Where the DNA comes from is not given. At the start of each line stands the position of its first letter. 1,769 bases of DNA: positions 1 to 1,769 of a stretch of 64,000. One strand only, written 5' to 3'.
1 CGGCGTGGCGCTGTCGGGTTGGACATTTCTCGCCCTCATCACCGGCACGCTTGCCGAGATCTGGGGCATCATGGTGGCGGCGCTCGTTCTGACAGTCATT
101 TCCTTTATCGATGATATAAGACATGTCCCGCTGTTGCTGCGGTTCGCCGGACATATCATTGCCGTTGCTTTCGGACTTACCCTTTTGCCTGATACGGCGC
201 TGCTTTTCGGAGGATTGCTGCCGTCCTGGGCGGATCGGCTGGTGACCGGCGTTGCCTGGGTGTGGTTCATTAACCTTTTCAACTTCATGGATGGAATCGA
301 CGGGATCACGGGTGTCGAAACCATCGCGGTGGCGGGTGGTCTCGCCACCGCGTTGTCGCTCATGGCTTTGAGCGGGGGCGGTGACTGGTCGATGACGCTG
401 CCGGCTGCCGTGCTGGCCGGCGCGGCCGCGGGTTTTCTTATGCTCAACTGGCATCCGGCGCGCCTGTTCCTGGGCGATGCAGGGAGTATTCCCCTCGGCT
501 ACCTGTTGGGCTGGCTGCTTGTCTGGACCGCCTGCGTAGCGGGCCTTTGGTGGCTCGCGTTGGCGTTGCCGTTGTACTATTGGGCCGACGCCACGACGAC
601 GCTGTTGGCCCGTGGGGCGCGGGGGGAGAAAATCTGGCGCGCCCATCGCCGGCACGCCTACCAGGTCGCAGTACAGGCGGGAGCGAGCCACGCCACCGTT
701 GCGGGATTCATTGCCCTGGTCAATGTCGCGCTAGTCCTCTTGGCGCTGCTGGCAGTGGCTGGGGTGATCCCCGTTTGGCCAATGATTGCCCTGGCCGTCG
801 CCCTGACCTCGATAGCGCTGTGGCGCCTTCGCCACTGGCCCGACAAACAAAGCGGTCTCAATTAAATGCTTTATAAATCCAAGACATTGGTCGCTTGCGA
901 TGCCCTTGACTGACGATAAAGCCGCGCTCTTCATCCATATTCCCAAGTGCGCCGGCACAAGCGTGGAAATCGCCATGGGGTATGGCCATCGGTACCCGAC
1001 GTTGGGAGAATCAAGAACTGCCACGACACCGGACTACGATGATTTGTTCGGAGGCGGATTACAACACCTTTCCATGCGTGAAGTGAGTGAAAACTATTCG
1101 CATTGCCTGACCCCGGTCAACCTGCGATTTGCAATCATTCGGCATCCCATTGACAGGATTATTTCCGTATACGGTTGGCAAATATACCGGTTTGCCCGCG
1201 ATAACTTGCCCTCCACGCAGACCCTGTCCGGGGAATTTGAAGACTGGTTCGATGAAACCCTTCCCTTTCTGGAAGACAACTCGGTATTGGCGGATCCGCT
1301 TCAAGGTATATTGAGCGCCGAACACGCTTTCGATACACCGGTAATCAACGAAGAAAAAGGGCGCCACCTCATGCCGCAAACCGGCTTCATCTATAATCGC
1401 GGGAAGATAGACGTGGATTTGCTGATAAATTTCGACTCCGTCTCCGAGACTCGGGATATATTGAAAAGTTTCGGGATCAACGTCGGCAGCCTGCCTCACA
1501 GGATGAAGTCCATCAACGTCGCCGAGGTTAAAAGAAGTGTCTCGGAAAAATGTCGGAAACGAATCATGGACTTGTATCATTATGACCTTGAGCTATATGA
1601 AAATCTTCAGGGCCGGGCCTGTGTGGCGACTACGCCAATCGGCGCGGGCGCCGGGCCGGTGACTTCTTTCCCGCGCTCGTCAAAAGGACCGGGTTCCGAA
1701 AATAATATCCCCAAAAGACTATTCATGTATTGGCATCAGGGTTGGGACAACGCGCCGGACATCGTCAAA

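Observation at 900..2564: Single-polypeptide fusion of a PAPS-type carbohydrate sulfotransferase to a capsule-type glycosyltransferase in a glycan locus; cysC elsewhere in the window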

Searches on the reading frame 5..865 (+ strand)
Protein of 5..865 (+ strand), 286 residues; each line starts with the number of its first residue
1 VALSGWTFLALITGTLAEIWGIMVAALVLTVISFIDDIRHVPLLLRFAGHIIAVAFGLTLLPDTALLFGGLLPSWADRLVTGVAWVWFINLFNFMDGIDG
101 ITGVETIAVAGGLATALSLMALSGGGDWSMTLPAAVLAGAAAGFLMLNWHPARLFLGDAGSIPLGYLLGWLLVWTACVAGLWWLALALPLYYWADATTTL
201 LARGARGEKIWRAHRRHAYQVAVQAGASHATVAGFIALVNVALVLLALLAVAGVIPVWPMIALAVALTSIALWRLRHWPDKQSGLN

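Call 3: search_protein_families(library=pfam, proteins=[window:5-865:+], max_evalue=0.1)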
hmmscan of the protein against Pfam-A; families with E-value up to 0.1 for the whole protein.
window:5-865:+ (286 aa): 1 family
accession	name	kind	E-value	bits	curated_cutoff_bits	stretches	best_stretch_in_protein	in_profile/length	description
PF00953.26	Glycos_transf_4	-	1.2e-27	97.3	27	1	20-174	2-158/160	Glycosyl transferase family 4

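Call 4: search_protein_families(library=ncbifam, proteins=[window:5-865:+], max_evalue=0.1)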
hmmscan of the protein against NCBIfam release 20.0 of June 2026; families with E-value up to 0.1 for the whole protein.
window:5-865:+ (286 aa): 3 families
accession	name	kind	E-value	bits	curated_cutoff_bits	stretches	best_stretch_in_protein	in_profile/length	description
TIGR02380.1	ECA_wecA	exception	2.6e-14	53.1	326.05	1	10-263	58-321/346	UDP-N-acetylglucosamine--undecaprenyl-phosphate N-acetylglucosaminephosphotransferase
NF053644.1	MraY_archaea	equivalog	2.3e-11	43.6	450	1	84-175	189-277/340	pseudomurein biosynthesis MraY family phospho-N-acetylmuramoyl-pentapeptide-transferase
TIGR00445.1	mraY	equivalog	6.7e-07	29.1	192.05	1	89-174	149-244/321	phospho-N-acetylmuramoyl-pentapeptide-transferase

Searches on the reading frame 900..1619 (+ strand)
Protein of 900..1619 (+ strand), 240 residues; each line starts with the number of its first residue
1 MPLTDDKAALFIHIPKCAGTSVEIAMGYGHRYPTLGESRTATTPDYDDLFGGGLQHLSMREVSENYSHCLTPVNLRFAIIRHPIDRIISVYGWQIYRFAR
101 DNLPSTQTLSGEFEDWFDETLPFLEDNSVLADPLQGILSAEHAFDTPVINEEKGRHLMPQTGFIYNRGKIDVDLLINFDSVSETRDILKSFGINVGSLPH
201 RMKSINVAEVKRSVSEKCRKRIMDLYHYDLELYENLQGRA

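Call 26: search_solved_structures(query=window:900-1619:+, max_evalue=10, show_alignments=2)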
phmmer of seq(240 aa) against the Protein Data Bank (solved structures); distinct sequences matched with E-value up to 10: 5.
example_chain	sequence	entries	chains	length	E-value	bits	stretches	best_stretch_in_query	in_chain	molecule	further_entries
7qvx_A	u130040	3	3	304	0.33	13.6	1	30-83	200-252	Capsid protein VP1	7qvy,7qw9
5yhq_A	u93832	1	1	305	0.33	13.6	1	30-83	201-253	Capsid protein VP1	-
8r6x_A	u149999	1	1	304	0.51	13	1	30-86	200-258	Genome polyprotein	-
5xs4_A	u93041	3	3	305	0.51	13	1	30-85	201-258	Genome polyprotein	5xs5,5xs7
9vfp_A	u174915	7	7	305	0.6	12.7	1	30-86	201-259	Genome polyprotein | VP1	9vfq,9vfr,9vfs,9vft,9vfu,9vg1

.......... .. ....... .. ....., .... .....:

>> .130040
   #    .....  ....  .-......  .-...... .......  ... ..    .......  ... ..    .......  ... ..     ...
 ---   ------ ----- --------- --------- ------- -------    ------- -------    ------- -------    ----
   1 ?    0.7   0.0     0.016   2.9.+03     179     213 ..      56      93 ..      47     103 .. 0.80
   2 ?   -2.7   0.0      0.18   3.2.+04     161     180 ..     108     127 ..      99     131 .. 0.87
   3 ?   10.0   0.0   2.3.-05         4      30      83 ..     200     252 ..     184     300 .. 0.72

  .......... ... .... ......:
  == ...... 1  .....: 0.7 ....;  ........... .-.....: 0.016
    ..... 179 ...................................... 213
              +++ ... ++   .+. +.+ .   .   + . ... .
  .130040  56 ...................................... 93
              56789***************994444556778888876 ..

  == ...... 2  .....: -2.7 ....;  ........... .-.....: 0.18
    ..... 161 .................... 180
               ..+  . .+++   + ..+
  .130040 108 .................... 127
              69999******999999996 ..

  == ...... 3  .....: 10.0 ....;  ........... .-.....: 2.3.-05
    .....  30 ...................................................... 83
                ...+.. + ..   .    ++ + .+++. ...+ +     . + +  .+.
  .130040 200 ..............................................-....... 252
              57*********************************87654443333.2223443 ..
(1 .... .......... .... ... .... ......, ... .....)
